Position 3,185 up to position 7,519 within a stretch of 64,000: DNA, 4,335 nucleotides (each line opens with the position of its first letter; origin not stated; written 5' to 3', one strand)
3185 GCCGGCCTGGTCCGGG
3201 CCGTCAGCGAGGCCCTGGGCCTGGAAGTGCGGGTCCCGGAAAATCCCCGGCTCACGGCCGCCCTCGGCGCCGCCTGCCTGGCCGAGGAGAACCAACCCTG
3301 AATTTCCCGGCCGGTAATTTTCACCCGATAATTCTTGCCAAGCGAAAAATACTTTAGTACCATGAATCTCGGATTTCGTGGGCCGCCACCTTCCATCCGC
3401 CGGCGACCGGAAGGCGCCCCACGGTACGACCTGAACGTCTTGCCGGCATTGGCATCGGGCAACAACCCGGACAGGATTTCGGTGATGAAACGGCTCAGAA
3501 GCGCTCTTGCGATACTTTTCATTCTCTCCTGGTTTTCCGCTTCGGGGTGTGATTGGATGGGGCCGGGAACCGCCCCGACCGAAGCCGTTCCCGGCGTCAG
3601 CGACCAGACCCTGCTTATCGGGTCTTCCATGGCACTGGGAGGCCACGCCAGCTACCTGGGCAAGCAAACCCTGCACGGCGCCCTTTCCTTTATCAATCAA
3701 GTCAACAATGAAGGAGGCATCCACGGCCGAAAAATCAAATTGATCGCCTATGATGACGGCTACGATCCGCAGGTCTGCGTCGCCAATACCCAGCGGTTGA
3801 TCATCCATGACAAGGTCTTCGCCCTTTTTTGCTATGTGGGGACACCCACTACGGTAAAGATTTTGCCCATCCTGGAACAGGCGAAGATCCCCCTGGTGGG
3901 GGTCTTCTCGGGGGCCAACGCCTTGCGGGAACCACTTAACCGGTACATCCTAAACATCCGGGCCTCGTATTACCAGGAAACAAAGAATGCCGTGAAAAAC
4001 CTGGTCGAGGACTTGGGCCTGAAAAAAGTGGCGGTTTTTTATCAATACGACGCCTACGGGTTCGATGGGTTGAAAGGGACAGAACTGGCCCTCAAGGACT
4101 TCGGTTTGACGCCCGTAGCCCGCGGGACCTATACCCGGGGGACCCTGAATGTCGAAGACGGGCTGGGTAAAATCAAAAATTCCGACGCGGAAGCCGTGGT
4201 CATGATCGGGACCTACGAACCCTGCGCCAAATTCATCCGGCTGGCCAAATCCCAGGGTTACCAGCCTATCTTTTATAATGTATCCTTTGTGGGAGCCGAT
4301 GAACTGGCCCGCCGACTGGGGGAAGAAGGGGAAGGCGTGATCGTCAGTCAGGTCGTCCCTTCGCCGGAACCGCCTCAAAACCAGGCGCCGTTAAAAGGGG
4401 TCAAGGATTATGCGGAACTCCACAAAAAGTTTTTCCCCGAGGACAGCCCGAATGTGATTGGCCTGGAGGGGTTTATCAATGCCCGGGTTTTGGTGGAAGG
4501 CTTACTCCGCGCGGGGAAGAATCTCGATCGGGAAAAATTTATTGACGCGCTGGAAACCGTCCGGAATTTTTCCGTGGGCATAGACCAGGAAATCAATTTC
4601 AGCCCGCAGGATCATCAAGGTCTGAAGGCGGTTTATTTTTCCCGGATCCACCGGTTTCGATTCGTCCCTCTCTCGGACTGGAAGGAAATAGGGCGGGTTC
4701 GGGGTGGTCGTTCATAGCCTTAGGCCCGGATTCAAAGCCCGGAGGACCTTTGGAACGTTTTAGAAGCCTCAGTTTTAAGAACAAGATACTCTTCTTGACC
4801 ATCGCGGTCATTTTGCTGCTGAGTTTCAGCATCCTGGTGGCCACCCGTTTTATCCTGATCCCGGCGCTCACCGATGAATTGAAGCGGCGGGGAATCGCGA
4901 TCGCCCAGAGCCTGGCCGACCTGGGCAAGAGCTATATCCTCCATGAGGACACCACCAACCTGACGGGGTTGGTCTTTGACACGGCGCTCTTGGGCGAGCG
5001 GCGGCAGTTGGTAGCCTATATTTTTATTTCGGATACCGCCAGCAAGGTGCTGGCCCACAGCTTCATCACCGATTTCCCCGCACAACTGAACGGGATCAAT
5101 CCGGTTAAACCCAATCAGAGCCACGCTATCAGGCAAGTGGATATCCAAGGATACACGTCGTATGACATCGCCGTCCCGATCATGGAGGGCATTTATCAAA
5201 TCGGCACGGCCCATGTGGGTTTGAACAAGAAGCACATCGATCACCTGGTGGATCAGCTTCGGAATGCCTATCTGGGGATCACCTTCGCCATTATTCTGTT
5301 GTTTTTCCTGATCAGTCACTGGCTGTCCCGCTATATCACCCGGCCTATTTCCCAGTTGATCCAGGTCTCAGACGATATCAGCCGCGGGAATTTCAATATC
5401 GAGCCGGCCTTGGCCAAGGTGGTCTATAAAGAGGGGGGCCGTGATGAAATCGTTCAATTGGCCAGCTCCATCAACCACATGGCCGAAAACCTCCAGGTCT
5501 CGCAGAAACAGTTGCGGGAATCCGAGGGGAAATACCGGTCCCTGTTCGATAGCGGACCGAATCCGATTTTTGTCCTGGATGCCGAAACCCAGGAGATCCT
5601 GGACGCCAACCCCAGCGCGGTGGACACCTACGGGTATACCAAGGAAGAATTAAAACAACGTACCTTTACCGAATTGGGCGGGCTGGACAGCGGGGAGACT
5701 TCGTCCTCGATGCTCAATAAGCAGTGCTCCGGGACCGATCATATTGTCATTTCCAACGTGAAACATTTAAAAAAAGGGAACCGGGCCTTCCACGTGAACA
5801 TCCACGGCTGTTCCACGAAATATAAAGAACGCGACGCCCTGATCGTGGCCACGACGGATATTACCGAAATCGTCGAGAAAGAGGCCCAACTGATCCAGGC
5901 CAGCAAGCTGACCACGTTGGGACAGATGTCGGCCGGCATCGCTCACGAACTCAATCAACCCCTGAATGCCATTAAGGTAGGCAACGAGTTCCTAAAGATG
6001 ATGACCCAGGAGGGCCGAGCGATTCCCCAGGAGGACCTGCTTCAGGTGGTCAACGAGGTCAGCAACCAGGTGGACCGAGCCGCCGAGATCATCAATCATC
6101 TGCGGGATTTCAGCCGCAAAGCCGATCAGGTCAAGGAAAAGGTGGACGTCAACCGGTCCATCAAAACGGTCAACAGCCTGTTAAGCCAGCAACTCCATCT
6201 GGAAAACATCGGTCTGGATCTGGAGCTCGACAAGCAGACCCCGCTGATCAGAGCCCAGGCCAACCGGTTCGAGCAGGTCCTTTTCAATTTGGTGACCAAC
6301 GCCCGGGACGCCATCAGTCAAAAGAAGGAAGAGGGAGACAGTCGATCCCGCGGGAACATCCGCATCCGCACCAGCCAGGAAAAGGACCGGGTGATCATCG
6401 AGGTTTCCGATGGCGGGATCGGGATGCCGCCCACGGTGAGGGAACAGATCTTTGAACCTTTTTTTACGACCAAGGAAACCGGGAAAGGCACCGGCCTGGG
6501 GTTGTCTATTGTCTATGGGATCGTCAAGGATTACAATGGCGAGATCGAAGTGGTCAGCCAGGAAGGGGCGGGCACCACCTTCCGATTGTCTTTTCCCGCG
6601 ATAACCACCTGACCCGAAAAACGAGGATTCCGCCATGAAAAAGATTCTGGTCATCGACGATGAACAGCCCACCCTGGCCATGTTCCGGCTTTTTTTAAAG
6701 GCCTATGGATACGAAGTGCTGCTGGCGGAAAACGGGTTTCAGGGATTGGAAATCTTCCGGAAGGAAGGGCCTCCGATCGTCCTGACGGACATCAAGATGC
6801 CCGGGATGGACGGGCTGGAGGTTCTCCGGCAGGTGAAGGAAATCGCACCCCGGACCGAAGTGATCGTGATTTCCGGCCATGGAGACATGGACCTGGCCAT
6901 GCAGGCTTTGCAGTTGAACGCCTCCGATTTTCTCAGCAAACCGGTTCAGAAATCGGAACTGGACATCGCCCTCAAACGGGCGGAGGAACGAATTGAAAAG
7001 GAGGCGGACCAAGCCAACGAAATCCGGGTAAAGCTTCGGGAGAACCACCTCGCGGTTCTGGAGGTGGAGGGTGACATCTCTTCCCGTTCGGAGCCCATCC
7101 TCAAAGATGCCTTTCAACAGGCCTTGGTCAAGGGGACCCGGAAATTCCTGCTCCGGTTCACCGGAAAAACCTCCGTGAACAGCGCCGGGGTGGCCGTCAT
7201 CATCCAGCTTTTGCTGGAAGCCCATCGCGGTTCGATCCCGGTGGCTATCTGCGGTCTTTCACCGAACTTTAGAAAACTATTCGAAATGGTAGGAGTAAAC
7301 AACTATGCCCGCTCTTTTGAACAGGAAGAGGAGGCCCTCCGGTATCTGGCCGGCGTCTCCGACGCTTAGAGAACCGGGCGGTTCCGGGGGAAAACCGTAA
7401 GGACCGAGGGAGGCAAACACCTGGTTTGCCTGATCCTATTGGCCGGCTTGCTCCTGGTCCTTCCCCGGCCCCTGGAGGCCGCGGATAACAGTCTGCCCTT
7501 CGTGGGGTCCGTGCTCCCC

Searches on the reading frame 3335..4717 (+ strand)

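Call 49: search_protein_families(library=pfam, proteins=[window:3335-4717:+], max_evalue=0.00001)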
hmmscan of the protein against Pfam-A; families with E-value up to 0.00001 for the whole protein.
window:3335-4717:+ (460 aa): 3 families
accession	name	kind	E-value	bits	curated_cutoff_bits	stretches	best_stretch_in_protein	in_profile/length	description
PF13458.12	Peripla_BP_6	-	1.3e-57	196.5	31.7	1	95-439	4-339/343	Periplasmic binding protein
PF13433.12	Peripla_BP_5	-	1.9e-08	34.3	27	1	100-183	8-91/363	Periplasmic binding protein domain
PF01094.35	ANF_receptor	-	8.5e-08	32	25.4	1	120-314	10-207/353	Receptor family ligand binding region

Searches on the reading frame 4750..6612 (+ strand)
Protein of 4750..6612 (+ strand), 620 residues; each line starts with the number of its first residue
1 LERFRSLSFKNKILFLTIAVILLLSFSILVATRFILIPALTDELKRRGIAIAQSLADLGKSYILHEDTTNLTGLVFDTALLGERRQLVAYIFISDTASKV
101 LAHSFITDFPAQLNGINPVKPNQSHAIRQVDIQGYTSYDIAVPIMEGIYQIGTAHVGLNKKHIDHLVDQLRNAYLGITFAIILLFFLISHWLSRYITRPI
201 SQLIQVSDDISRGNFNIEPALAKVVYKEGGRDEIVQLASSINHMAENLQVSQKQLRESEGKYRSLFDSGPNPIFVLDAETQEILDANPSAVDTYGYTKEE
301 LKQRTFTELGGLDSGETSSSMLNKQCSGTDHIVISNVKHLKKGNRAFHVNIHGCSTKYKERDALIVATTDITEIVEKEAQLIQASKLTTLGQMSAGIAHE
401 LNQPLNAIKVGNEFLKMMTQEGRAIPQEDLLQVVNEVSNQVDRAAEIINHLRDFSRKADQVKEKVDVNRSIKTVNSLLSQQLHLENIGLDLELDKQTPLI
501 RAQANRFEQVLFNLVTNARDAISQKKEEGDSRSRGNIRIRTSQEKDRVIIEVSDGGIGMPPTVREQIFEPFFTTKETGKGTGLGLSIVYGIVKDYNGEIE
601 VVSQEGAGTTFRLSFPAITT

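Call 49: search_protein_families(library=pfam, proteins=[window:4750-6612:+], max_evalue=0.00001)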
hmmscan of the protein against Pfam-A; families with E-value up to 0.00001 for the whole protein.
window:4750-6612:+ (620 aa): 7 families
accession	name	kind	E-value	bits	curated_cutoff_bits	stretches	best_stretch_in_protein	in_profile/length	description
PF02518.31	HATPase_c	-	6.1e-27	94.7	26.4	1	504-617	3-109/111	Histidine kinase-, DNA gyrase B-, and HSP90-like ATPase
PF17203.10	sCache_3_2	-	2.8e-14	53.8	28.4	1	40-171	6-139/140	Single cache domain 3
PF00672.30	HAMP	-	1.5e-12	48.1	25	1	191-249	1-52/53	HAMP domain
PF00512.31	HisKA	-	1.8e-11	44.4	26.9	1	390-457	2-63/66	His Kinase A (phospho-acceptor) domain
PF13188.13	PAS_8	-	3.9e-08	33.3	21.8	1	261-309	2-50/65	PAS domain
PF13426.13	PAS_9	-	5.5e-08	33.5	27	1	270-373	1-103/103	PAS domain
PF14501.12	HATPase_c_5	-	2.9e-06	27.5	22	0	510-605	9-92/102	GHKL domain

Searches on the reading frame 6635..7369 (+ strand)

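Call 49: search_protein_families(library=pfam, proteins=[window:6635-7369:+], max_evalue=0.00001)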
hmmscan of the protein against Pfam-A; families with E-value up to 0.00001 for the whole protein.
window:6635-7369:+ (244 aa): 3 families
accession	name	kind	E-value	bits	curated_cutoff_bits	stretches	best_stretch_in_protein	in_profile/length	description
PF00072.30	Response_reg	-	1.8e-29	102.6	30.2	1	4-113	1-110/111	Response regulator receiver domain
PF01740.26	STAS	-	6e-11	42.5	22.6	1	134-234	6-106/106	STAS domain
PF13466.11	STAS_2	-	1.1e-07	32.3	29.2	1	142-221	1-79/80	STAS domain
